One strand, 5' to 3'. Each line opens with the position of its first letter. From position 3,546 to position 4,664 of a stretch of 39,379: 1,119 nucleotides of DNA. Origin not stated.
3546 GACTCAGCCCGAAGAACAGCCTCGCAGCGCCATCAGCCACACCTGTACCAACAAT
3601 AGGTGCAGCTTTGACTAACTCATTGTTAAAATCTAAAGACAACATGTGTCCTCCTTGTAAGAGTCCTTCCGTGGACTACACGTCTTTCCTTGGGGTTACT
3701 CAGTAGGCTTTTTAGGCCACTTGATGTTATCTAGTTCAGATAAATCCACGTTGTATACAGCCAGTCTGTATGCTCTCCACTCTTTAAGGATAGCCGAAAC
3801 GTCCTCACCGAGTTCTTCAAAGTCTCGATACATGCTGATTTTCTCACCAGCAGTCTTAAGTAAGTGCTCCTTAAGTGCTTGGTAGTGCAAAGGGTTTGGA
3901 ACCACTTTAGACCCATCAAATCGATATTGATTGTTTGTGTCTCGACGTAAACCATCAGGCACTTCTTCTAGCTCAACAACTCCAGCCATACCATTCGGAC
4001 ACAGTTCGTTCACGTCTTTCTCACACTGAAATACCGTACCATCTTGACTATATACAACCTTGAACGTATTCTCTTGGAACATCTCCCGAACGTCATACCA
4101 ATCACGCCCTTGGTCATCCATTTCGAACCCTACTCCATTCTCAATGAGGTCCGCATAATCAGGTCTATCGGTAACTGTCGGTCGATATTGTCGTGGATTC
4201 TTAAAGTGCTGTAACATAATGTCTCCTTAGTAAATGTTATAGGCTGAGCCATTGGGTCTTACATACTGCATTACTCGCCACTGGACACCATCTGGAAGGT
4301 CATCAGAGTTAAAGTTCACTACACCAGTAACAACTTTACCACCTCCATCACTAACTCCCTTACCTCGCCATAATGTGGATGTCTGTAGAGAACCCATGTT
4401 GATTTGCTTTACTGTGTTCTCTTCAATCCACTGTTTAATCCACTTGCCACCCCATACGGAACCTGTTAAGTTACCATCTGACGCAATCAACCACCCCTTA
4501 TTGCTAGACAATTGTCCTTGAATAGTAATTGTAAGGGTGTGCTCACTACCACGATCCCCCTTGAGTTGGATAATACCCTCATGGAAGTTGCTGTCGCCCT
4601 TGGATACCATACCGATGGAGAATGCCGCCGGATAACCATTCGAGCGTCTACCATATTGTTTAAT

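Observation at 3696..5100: Tail-fibre module swap: a T7 gp17 stem fused to an unrelated side-tail-fibre-like tip, with an inserted Tfa-type chaperone gene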

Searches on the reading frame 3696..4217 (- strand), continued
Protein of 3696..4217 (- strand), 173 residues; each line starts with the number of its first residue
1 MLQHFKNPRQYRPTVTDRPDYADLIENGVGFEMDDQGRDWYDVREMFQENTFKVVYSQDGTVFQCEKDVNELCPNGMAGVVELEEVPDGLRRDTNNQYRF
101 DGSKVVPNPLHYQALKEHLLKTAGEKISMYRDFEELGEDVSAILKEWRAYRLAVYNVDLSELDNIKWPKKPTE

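Call 46: get_annotated_region(hit=H45, flank=2500)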
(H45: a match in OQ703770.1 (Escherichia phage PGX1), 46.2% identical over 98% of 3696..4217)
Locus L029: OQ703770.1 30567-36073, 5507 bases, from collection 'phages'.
description: Escherichia phage PGX1, complete genome.
organism: Escherichia phage PGX1 (NCBI taxid 3038274)
taxonomy: Viruses
host: Escherichia coli; source: sewage water; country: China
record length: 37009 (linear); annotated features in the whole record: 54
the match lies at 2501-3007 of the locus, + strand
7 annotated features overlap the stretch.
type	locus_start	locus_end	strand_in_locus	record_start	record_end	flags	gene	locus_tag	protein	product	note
CDS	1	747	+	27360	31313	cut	-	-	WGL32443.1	internal virion protein with endolysin domain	-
CDS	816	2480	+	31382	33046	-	-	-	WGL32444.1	tail fiber protein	-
CDS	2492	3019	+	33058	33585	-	-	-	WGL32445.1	tail fiber protein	-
CDS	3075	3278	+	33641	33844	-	-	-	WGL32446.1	type II holin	-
CDS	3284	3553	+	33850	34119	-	-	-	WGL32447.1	terminase small subunit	-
CDS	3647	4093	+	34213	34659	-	-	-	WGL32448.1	Rz-like spanin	-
CDS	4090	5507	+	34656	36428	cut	-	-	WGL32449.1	terminase large subunit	-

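Call 62: search_protein_families(library=pfam, proteins=[L009:2279-3988:+], max_evalue=0.1)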
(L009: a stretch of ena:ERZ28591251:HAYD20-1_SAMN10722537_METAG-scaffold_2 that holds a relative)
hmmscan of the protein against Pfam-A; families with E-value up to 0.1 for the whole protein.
L009:2279-3988:+ (570 aa): 3 families
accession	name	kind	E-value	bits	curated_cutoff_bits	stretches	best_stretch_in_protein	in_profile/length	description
PF03906.20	Phage_T7_tail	-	2e-73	245.7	25.2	1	1-162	1-157/157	Phage T7 tail fibre protein, N-terminal domain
PF21446.3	Gp34_trimer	-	2.4e-13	51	27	1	253-342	25-114/116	Long-tail fiber proximal subunit, C-terminal, trimerization domain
PF05662.19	YadA_stalk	-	0.00011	22.9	28.4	1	135-161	1-27/43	Coiled stalk of trimeric autotransporter adhesin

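Call 64: predict_structure(alignment_id=A2)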
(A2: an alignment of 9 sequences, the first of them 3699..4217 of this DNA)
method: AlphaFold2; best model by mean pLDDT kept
length: 173 residues; sequences in the alignment: 9
mean_pLDDT: 80.3   pTM: 0.64
mean pLDDT of the five models: 80.3, 79.8, 79.0, 72.2, 71.7
residues with pLDDT >= 90: 61; 70-90: 73; 50-70: 35; < 50: 4
segments of 3 or more residues with pLDDT < 50: 1-4
pLDDT, mean of each block of 10 residues (from residue 1): 52 76 69 74 67 80 69 60 82 84 88 95 97 96 96 94 87 85
secondary structure, 60 per line:
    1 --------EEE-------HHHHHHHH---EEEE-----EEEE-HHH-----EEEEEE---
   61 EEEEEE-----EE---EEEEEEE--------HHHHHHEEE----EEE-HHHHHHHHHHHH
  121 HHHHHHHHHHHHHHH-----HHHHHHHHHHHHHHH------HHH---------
elements in order: E9-11 H19-26 E30-33 E39-42 E52-57 E61-66 E77-83 H92-97 E98-100 E105-107 H109-135 H141-155
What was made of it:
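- On Tail fibre assembly proteins (Pfam Caudo_TAP PF02413; Mu gpU / lambda Tfa / P2 gpG type): The AF2 model (pLDDT 80.3) has strands over aa 9-107 and helices at 109-135 and 141-155 (call 64).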

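Call 68: fold_search(model_id=the predicted structure, library=pdb)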
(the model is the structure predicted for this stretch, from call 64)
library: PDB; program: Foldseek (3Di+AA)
matches with E <= 10: 140; with E <= 0.001: 1
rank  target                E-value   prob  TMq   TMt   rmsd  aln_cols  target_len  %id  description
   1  5yvq_B                3.3e-04  1.00  0.35  0.55  10.3       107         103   25  Complex of Mu phage tail fiber and its chaperone (released 2019-05-22)
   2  4mls_A                8.8e-01  0.09  0.16  0.31  14.2       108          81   10  Crystal structure of the SpyTag and SpyCatcher-deltaN1 complex (released 2013-11-13)
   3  8gl6_D                9.4e-01  0.09  0.15  0.29  10.5        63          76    8  The Type 9 Secretion System in vitro assembled, RemA-CTD substrate bound complex (released 2024-01-31)
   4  4g5a_A                9.9e-01  0.04  0.13  0.19  11.7        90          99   13  Crystal structure of a putative member of duf 3244 protein family (BT_1867) from Bacteroides thetaiotaomicron VPI-5482 (released 2012-09-19)
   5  6cxc_B                1.1e+00  0.08  0.21  0.11  36.2       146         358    9  3.9A Cryo-EM structure of murine antibody bound at a novel epitope of respiratory syncytial virus fusion protein (released 2019-07-31)
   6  2vzs_A                1.7e+00  0.04  0.12  0.04  11.4        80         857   15  Chitosan Product complex of Amycolatopsis orientalis exo-chitosanase CsxA (released 2008-10-14)
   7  6zt7_A                1.7e+00  0.01  0.09  0.04  14.6       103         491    8  X-ray structure of mutated arabinofuranosidase (released 2021-02-10)
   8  6cxc_D                1.8e+00  0.06  0.21  0.11  36.2       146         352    9  3.9A Cryo-EM structure of murine antibody bound at a novel epitope of respiratory syncytial virus fusion protein (released 2019-07-31)
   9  5tth_A                1.8e+00  0.05  0.16  0.05  14.6       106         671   11  Heterodimeric SpyCatcher/SpyTag-fused zebrafish TRAP1 in ATP/ADP-hybrid state (released 2017-08-23)
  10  6cxc_F                2.0e+00  0.07  0.20  0.11  36.3       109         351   11  3.9A Cryo-EM structure of murine antibody bound at a novel epitope of respiratory syncytial virus fusion protein (released 2019-07-31)
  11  2vzo_B                2.0e+00  0.04  0.12  0.04  11.4        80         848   15  Crystal structure of Amycolatopsis orientalis exo-chitosanase CsxA (released 2008-10-14)
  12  2x05_A                2.0e+00  0.04  0.12  0.04  11.5        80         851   15  Inhibition of the exo-beta-D-glucosaminidase CsxA by a glucosamine- configured castanospermine and an amino-australine (released 2009-12-15)
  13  4mli_C                2.1e+00  0.06  0.17  0.31  14.3       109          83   10  Crystal structure of the SpyTag/SpyCatcher complex (released 2013-11-13)
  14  9xqd_G                2.1e+00  0.06  0.15  0.04   9.5        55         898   11  The structure of outer peripheral region in the phage phiKZ baseplate complex (released 2026-02-11)
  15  4ypj_A                2.3e+00  0.03  0.11  0.03  13.7        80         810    9  X-ray Structure of The Mutant of Glycoside Hydrolase (released 2015-04-29)
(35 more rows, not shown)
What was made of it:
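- The fold match of the Tfa model to 5YVQ_B is modest (TM 0.55, rmsd 10 A, call 68).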

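Call 75: search_protein_families(library=ncbifam, proteins=[window:3696-4217:-], max_evalue=0.01)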
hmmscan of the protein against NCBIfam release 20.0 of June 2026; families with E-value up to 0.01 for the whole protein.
window:3696-4217:- (173 aa): 0 families
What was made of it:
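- Tried and rejected: NCBIfam gave no relevant model for either protein (call 75).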

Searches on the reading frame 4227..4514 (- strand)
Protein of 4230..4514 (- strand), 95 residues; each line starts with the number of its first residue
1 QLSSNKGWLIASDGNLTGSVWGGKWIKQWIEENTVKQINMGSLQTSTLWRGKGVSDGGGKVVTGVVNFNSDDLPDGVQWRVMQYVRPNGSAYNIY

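Call 53: search_solved_structures(query=A1, max_evalue=1, show_alignments=4)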
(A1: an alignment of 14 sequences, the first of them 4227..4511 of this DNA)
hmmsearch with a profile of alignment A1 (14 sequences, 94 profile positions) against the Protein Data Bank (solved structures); distinct sequences matched with E-value up to 1: 9.
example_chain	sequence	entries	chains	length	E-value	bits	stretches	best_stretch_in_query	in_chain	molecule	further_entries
8ju3_A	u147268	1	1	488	3e-09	40.3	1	33-92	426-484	Tail fiber protein S,Tail fiber protein S'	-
4a0u_A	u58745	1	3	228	0.00011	25.7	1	4-50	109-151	TAIL FIBER PROTEIN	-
4a0t_A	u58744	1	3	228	0.00011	25.7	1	4-50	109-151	TAIL FIBER PROTEIN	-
7boz_a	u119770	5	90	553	0.00027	24.5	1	4-50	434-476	N-teminal of mature bacteriophage T7 tail fiber protein gp17 | Tail fiber protein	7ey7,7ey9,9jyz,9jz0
7js5_A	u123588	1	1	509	0.14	15.8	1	32-76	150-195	Phospholipase D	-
6lk8_S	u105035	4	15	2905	0.47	14.1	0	37-77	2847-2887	Nup358 complex, clamps | Nup358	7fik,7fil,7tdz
7vop_V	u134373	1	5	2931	0.48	14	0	37-77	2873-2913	Nup358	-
7jrb_A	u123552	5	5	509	0.54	13.9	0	32-76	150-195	Phospholipase D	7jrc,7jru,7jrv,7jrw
7js7_A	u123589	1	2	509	0.54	13.9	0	32-76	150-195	Phospholipase D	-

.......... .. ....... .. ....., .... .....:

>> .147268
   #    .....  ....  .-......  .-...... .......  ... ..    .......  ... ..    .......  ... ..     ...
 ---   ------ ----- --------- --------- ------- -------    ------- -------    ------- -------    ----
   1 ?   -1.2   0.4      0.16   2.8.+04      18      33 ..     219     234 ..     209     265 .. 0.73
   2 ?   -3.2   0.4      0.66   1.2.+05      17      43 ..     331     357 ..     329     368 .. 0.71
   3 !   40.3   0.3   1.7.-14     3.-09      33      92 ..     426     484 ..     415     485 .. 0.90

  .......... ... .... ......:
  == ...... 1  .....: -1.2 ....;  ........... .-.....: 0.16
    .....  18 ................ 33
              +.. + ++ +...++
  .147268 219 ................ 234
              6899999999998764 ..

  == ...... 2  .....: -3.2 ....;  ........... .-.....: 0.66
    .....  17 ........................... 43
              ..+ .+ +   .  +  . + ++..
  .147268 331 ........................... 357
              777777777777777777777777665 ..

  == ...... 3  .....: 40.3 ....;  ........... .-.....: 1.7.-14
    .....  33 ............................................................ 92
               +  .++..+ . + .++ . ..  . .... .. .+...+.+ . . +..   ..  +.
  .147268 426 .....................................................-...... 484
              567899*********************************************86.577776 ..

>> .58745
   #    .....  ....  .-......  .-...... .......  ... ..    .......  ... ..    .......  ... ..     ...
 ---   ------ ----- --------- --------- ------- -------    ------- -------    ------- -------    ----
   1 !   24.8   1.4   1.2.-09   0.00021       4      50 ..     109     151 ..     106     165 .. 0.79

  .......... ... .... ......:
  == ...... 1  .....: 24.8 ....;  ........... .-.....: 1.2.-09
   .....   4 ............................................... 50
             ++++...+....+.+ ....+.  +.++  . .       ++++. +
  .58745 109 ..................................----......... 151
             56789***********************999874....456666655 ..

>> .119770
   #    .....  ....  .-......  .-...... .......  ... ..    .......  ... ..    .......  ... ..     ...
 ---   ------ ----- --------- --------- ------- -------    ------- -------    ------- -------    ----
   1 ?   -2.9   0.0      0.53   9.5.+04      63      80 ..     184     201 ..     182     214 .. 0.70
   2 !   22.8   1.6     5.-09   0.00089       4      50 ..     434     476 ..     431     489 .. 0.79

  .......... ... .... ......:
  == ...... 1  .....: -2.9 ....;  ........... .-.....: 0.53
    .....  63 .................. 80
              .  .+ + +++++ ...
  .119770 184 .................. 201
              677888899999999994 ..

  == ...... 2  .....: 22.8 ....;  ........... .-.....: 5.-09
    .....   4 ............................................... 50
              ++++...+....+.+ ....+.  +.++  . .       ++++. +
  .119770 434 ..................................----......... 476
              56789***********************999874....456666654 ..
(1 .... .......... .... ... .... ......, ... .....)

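Call 63: search_protein_families(library=phrogs, proteins=[window:4227-4493:-], max_evalue=0.001)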
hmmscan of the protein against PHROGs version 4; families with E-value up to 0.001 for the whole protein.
window:4227-4493:- (88 aa): 2 families
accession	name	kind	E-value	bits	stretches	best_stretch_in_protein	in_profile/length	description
phrog_5454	-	tail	2.4e-13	49.8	1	4-87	1145-1226/1229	tail fiber protein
phrog_454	-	tail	1e-07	31.5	1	4-78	838-912/1376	tail fiber protein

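Call 77: search_protein_representatives(protein=window:4230-4514:-)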
Query: 95 residues. Proteins with E-value up to 0.001 (for the whole library): 56; up to 1e-10: 5; up to 1e-30: 1. The best 56 are listed.
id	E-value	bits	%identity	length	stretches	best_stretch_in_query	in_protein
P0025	1.1e-44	166.9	87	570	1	6-95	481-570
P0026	3.6e-22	94.6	57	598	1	7-95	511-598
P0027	4.3e-20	88.0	51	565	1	7-95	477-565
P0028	1.0e-11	61.1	36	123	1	5-85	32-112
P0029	3.0e-11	59.6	36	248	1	6-85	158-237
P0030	3.2e-10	56.3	47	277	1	10-85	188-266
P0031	3.9e-10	56.0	48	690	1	9-84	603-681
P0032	1.6e-09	54.0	43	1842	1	7-95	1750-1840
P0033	2.0e-09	53.7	46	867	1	7-94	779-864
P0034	2.3e-09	53.5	39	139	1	10-84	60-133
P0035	4.4e-09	52.6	41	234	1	7-94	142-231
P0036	5.6e-09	52.3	40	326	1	5-83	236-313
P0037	7.2e-09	51.9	44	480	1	10-85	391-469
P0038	1.4e-08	51.0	36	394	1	8-85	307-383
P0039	3.3e-08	49.8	33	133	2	28-84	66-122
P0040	6.9e-08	48.8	39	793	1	12-95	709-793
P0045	3.6e-07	46.5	36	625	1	10-83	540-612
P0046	7.6e-07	45.4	42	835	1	7-90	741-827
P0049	2.1e-06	44.0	36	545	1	4-95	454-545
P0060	2.9e-05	40.3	37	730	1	9-94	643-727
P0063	3.7e-05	40.0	38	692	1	3-88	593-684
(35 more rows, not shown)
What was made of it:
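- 4230..4406 (-): Mu S'-type distal tip (aa 521-579), ending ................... This is the Tfa-partnered module. It always lies at the C-terminus of the 56 representative hits (call 77).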

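Call 78: search_protein_families(library=pfam, proteins=[P0031, P0032, P0033, P0040, P0046, P0045, P0060, P0063, P0037, P0049], max_evalue=0.001)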
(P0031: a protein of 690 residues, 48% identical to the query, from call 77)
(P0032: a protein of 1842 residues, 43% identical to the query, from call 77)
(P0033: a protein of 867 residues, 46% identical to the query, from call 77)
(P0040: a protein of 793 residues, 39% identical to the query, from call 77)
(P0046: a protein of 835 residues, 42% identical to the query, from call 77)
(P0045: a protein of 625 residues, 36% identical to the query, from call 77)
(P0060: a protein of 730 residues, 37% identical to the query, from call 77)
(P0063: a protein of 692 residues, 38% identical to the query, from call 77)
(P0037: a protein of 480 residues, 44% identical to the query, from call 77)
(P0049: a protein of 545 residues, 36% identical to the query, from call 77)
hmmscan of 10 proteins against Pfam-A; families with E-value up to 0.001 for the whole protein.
P0031 (690 aa): 1 family
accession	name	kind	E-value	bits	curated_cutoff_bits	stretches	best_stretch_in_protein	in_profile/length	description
PF20744.3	gp37_trimer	-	6.6e-11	42.5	21.7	1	481-531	4-65/95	Tail fibre protein gp37 trimerization region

P0032 (1842 aa): 0 families

P0033 (867 aa): 3 families
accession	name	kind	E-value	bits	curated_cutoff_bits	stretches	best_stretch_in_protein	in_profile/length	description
PF08400.16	phage_tail_N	-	9.7e-69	230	26.6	1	1-134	1-134/134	Prophage tail fibre N-terminal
PF20744.3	gp37_trimer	-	1.8e-13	50.8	21.7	1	728-805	5-94/95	Tail fibre protein gp37 trimerization region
PF13620.12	CarboxypepD_reg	-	7.1e-06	26.7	32.3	1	4-81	1-73/82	Carboxypeptidase regulatory-like domain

P0040 (793 aa): 0 families

P0046 (835 aa): 0 families

P0045 (625 aa): 2 families
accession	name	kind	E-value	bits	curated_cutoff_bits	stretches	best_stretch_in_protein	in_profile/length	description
PF12571.13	Phage_tail_fib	-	8.1e-54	182.1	23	1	1-150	1-150/150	Phage tail-collar fibre protein, N-terminal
PF03406.18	Phage_fiber_2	-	1.4e-13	50.6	22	1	169-202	1-34/42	Phage tail fibre repeat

P0060 (730 aa): 0 families

P0063 (692 aa): 3 families
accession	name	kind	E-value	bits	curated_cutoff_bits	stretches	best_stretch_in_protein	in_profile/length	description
PF12571.13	Phage_tail_fib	-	1.4e-30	106.7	23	1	3-158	6-149/150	Phage tail-collar fibre protein, N-terminal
PF03406.18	Phage_fiber_2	-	1.3e-19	70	22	1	301-342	1-42/42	Phage tail fibre repeat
PF21446.3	Gp34_trimer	-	0.00034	21.5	27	0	576-618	2-44/116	Long-tail fiber proximal subunit, C-terminal, trimerization domain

P0037 (480 aa): 1 family
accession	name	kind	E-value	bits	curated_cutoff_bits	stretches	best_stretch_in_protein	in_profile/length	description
PF20744.3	gp37_trimer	-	1.8e-08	34.7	21.7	1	272-320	8-67/95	Tail fibre protein gp37 trimerization region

P0049 (545 aa): 1 family
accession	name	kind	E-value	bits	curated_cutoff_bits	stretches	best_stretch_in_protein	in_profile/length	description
PF03906.20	Phage_T7_tail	-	1.3e-44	152.1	25.2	1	12-155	9-149/157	Phage T7 tail fibre protein, N-terminal domain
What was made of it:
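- The tip type also occurs on lambda-Stf-type and P2/Mu-type fibres (calls 77, 78).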
